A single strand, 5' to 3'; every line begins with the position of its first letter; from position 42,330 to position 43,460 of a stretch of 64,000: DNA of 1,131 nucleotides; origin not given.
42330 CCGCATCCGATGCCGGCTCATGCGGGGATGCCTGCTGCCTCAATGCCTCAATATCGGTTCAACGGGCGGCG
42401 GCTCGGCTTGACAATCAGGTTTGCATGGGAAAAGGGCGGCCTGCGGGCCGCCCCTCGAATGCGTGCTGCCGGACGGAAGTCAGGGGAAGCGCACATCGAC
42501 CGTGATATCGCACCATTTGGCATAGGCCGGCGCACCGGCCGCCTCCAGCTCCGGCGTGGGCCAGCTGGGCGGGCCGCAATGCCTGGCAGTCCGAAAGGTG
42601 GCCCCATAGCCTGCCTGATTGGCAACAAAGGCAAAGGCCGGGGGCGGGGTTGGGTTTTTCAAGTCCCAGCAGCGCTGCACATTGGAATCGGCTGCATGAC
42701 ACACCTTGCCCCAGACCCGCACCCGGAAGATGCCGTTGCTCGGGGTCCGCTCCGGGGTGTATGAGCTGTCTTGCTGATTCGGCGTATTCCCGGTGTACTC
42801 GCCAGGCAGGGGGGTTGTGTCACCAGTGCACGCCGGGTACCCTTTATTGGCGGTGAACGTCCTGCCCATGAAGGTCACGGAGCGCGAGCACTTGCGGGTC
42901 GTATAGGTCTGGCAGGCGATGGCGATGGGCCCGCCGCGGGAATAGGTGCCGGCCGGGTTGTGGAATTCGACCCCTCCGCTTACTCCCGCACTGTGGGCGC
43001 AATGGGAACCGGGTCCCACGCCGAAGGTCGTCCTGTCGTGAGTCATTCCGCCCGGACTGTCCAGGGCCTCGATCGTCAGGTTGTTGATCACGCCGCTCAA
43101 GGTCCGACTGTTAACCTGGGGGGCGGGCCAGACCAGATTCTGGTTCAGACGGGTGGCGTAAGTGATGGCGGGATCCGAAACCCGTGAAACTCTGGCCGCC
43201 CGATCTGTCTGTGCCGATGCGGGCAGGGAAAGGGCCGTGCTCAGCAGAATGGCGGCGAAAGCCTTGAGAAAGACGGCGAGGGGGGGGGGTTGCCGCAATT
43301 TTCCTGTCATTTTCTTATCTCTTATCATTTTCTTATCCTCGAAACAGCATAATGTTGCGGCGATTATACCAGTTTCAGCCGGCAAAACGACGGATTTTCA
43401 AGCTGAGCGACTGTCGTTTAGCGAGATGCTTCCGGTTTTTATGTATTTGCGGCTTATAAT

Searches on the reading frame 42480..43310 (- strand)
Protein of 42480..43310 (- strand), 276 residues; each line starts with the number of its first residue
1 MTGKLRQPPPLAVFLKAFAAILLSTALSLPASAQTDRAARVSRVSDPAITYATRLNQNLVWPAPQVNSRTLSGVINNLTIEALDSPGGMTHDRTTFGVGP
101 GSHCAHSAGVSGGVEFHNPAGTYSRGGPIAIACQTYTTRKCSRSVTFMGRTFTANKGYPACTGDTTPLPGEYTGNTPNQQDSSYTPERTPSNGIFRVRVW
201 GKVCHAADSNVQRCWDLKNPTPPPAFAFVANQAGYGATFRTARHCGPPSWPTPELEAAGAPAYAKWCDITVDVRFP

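Call 14: search_protein_families(library=pfam, proteins=[window:42480-43310:-], max_evalue=0.1)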
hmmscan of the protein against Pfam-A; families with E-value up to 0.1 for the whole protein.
window:42480-43310:- (276 aa): 0 families

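Call 75: find_homologous_proteins(query=window:42480-43310:-, max_evalue=0.001)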
Query window:42480-43310:- (276 aa): 31 proteins with E <= 0.001 among 1476 candidates.
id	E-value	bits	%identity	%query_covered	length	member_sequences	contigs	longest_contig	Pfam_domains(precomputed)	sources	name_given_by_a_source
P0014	1.0e-136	473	87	84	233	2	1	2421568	-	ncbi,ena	-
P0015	1.7e-135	469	82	87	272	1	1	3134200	-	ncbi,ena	-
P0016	1.8e-131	456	83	84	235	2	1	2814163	-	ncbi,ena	-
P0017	1.5e-129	450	76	95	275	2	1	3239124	-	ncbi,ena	-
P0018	4.8e-128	445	75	95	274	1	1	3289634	-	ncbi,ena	-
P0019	5.1e-99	349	83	68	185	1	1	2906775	-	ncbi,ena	-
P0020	2.3e-98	347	64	88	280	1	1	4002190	-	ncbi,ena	-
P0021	8.8e-95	335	77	68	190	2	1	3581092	-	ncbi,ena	-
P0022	3.9e-91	324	64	85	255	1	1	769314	-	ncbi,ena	-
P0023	6.1e-91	323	63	86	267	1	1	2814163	-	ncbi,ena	-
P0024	2.8e-90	321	77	66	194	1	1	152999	-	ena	-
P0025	1.5e-89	318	59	89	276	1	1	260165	-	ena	-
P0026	3.9e-87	310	79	61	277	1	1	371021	-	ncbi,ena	-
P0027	3.4e-83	297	56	98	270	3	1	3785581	-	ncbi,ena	-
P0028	1.0e-81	293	59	85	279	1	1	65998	-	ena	-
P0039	4.9e-64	235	58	74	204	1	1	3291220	-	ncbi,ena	-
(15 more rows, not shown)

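Call 80: find_encoding_contigs(protein=P0039, flank=3000, max_places=2)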
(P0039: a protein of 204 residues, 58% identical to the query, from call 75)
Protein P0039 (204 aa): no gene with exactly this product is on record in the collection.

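Call 81: find_encoding_contigs(protein=P0014, flank=5000, max_places=2)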
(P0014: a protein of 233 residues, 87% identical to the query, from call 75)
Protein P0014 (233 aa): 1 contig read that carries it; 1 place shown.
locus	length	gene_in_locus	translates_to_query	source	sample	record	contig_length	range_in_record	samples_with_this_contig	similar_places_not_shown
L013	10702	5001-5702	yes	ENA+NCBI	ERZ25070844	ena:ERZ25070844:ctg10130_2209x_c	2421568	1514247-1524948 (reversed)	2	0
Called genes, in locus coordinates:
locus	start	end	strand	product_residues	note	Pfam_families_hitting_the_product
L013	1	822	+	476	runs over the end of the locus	PF00890:FAD_binding_2, PF01134:GIDA (weak), PF01262:AlaDh_PNT_C (faint), PF01266:DAO (faint), PF07992:Pyr_redox_2, PF12831:FAD_oxidored (weak), PF00070:Pyr_redox, PF02852:Pyr_redox_dim, +3 more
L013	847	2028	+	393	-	PF08442:ATP-grasp_2, PF13549:ATP-grasp_5, PF24948:Citrate_synth_N, PF00549:Ligase_CoA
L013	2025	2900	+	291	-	PF02629:CoA_binding, PF13607:Succ_CoA_lig, PF00549:Ligase_CoA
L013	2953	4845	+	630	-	PF13589:HATPase_c_3, PF00183:HSP90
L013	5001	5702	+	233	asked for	-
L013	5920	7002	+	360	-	PF01264:Chorismate_synt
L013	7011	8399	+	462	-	PF00330:Aconitase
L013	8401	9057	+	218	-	PF00694:Aconitase_C, PF27512:LeuD, PF27434:LeuD_C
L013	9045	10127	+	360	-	PF00180:Iso_dh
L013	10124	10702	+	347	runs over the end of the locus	PF01118:Semialdhyde_dh, PF02774:Semialdhyde_dhC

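Call 82: find_encoding_contigs(protein=P0022, flank=3000, max_places=2)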
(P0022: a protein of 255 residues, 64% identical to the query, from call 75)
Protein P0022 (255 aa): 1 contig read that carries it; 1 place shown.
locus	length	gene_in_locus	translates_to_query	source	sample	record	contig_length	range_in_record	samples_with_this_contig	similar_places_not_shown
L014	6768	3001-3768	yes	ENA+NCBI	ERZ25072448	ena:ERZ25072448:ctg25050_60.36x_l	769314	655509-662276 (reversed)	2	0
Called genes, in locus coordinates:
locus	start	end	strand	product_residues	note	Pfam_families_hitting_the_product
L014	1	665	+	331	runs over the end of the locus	PF01128:IspD, PF12804:NTP_transf_3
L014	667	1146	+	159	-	PF02542:YgbB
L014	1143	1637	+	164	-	PF04608:PgpA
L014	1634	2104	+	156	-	PF02464:CinA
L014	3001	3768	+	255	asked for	-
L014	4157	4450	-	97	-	-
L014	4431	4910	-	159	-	-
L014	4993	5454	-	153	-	PF10604:Polyketide_cyc2, PF03364:Polyketide_cyc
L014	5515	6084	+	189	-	PF00156:Pribosyltran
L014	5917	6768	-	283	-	-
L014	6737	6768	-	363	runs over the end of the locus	PF00005:ABC_tran, PF17912:OB_MalK, PF08402:TOBE_2 (weak)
